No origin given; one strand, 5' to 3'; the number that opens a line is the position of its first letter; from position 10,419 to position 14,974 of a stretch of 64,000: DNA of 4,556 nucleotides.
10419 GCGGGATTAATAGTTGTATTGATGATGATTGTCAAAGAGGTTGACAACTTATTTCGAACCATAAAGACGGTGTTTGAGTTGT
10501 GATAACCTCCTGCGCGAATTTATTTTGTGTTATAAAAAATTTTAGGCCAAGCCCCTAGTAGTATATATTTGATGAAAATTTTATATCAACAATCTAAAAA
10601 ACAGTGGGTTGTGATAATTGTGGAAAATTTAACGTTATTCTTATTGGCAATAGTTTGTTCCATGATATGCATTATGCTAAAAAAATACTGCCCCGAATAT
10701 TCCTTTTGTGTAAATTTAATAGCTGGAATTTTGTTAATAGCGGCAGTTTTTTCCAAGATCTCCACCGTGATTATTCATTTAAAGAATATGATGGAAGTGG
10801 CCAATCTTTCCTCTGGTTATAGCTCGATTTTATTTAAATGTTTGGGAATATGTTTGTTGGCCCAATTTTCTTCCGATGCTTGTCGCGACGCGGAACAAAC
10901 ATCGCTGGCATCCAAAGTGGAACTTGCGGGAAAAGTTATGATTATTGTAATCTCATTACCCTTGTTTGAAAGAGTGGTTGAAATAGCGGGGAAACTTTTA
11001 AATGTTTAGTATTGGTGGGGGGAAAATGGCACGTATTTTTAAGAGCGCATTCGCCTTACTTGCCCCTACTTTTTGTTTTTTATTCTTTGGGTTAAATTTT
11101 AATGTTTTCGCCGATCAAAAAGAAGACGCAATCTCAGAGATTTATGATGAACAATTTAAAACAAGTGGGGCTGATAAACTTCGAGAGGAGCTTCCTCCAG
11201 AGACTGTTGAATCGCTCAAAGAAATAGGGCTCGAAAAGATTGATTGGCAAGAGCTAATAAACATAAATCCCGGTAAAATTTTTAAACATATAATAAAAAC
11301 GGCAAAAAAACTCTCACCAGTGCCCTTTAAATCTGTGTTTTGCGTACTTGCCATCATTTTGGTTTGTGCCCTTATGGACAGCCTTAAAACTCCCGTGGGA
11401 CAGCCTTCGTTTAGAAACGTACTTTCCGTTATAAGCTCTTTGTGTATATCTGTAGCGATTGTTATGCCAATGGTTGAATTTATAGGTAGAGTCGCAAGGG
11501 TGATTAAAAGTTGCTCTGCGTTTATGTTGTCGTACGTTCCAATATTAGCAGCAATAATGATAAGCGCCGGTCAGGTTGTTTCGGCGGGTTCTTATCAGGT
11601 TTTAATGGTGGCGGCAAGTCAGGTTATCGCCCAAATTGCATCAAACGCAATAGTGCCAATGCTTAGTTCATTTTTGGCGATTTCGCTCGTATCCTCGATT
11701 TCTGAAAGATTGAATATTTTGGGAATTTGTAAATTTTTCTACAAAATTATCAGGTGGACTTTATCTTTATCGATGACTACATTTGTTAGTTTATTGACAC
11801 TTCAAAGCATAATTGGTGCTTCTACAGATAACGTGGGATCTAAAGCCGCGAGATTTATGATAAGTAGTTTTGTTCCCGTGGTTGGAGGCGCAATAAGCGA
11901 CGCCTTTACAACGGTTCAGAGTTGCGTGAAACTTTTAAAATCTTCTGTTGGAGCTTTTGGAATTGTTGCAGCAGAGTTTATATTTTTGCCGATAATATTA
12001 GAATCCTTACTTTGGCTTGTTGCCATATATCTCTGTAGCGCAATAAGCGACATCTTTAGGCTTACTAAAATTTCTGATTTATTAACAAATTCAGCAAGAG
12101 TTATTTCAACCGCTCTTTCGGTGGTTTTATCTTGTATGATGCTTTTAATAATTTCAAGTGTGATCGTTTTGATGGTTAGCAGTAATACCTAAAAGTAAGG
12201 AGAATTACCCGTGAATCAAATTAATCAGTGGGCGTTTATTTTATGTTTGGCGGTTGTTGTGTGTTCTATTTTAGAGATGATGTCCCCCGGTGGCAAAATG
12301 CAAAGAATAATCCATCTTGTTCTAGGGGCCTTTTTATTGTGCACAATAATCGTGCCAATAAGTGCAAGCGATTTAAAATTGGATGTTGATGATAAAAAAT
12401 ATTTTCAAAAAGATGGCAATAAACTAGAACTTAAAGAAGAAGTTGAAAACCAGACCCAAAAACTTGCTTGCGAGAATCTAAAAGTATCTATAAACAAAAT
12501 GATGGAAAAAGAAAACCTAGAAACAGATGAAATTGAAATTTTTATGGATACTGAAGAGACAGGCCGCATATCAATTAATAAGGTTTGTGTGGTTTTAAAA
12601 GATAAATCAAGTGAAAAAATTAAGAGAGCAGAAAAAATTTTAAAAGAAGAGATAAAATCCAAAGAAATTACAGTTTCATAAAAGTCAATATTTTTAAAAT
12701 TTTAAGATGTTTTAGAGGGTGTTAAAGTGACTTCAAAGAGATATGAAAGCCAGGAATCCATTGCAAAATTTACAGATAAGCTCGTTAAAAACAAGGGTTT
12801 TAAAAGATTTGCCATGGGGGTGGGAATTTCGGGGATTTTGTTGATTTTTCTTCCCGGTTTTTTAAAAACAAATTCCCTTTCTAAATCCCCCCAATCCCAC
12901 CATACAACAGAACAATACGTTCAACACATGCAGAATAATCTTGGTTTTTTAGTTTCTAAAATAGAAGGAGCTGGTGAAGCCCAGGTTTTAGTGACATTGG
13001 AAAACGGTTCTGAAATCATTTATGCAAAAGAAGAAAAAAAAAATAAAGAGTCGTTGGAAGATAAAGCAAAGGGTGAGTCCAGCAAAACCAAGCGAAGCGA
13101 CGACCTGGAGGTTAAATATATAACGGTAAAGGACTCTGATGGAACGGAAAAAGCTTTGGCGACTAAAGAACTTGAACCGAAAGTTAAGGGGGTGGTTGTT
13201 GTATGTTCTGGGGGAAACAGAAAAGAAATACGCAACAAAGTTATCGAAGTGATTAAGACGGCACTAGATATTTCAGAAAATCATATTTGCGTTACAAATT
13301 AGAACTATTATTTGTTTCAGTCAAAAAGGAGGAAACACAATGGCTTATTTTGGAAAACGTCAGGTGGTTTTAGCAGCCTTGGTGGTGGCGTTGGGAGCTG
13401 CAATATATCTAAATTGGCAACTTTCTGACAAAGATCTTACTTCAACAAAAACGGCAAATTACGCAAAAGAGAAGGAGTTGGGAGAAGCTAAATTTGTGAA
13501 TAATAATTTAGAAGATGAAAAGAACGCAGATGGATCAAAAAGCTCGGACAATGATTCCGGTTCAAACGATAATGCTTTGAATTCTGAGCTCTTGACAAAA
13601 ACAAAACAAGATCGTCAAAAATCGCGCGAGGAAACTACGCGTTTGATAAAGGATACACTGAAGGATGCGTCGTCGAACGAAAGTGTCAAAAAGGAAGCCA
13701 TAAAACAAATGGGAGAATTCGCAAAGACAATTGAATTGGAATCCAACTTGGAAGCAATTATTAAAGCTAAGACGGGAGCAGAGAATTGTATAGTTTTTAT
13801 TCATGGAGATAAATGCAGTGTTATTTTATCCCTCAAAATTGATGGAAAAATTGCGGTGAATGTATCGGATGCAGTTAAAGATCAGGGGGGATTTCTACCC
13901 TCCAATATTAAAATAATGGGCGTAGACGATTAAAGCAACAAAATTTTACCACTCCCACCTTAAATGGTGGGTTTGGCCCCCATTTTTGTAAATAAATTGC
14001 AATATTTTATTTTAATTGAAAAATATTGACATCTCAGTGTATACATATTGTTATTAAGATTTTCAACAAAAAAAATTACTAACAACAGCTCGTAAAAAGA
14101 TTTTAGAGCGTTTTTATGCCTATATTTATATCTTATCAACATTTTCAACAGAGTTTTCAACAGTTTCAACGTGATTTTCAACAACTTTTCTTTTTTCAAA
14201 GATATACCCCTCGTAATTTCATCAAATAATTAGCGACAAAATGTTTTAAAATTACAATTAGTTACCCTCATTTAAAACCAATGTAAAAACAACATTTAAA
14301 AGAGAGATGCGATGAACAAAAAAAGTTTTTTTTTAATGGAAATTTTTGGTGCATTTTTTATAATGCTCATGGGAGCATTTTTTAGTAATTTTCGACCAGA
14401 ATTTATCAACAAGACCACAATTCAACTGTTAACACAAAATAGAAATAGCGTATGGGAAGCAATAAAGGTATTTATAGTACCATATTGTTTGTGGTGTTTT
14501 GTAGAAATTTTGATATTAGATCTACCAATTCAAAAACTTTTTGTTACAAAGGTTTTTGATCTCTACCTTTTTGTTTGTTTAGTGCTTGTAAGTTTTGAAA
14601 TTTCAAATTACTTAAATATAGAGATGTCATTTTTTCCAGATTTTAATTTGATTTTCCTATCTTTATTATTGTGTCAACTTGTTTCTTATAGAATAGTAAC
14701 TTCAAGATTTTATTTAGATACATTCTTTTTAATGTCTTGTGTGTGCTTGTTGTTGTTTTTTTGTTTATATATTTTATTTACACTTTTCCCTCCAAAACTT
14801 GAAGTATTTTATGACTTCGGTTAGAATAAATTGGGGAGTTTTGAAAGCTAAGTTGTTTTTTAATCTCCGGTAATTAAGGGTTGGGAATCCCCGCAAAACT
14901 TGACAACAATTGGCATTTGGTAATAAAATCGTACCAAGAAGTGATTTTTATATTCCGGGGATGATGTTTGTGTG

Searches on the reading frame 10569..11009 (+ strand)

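Call 83: search_protein_families(library=pfam, proteins=[window:10569-11009:+], max_evalue=0.001)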
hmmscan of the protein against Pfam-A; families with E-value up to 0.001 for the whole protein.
window:10569-11009:+ (146 aa): 1 family
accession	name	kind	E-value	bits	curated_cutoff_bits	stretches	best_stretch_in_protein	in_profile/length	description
PF06686.16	SpoIIIAC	-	4.1e-21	75.3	24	2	88-139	1-52/56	Stage III sporulation protein AC/AD protein family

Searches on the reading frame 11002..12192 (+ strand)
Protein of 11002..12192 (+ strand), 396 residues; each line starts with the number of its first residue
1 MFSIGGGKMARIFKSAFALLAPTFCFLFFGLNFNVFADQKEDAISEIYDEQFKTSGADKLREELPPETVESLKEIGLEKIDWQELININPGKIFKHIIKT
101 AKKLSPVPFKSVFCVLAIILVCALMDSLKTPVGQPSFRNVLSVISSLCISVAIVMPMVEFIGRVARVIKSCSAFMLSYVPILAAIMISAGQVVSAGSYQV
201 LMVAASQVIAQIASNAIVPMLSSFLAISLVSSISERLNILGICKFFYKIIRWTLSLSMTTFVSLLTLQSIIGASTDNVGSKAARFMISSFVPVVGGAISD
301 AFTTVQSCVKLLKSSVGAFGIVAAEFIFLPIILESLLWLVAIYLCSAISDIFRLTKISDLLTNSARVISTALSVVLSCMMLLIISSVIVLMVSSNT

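Call 60: search_protein_families(library=pfam, proteins=[window:11002-12192:+], max_evalue=0.00001)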
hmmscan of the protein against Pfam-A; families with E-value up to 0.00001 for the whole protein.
window:11002-12192:+ (396 aa): 1 family
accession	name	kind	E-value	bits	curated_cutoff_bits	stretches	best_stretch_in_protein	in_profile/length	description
PF09546.15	Spore_III_AE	-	1.4e-39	136.6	27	1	87-392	16-320/321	Stage III sporulation protein AE (spore_III_AE)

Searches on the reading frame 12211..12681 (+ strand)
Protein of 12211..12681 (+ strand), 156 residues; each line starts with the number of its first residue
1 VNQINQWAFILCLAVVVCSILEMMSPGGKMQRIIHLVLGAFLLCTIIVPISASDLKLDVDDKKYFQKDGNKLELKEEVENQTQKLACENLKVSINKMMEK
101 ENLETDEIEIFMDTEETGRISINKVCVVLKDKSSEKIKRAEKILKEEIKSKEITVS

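Call 83: search_protein_families(library=pfam, proteins=[window:12211-12681:+], max_evalue=0.001)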
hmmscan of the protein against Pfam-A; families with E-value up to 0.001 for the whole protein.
window:12211-12681:+ (156 aa): 1 family
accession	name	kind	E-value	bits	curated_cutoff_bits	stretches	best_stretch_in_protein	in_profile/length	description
PF09581.16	Spore_III_AF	-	2.5e-10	41.1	28.3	1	12-143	1-142/185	Stage III sporulation protein AF (Spore_III_AF)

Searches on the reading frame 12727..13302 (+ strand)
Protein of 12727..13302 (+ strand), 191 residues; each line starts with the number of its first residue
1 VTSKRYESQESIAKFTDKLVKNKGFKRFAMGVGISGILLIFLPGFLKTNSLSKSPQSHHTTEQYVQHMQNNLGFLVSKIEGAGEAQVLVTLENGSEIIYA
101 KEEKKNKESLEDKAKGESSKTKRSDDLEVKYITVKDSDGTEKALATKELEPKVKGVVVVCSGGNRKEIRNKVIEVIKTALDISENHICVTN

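Call 83: search_protein_families(library=pfam, proteins=[window:12727-13302:+], max_evalue=0.001)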
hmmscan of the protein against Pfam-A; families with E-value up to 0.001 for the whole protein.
window:12727-13302:+ (191 aa): 0 families

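Call 85: search_protein_families(library=ncbifam, proteins=[window:12727-13302:+], max_evalue=0.001)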
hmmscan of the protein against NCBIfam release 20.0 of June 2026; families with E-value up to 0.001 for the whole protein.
window:12727-13302:+ (191 aa): 1 family
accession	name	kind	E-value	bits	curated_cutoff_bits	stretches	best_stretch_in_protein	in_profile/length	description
TIGR02830.1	spore_III_AG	equivalog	9.1e-23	80.6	147.7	1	51-190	45-183/186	stage III sporulation protein AG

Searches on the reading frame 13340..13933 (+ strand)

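Call 83: search_protein_families(library=pfam, proteins=[window:13340-13933:+], max_evalue=0.001)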
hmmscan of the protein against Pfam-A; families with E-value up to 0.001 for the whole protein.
window:13340-13933:+ (197 aa): 1 family
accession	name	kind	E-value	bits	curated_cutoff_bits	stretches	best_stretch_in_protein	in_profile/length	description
PF12685.13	SpoIIIAH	-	1.5e-29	103.7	30.6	1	6-192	1-191/191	SpoIIIAH-like protein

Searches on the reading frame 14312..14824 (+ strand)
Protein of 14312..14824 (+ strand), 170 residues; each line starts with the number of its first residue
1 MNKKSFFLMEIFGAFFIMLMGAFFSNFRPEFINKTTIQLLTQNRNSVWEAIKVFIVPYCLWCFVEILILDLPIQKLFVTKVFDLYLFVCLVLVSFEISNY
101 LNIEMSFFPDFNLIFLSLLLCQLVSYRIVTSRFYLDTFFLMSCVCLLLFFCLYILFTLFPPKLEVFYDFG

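Call 83: search_protein_families(library=pfam, proteins=[window:14312-14824:+], max_evalue=0.001)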
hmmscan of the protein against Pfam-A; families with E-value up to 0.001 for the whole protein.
window:14312-14824:+ (170 aa): 1 family
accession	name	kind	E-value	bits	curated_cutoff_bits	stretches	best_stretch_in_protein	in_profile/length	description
PF20122.4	DUF6512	-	2e-07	31.6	26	1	13-168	16-173/181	Family of unknown function (DUF6512)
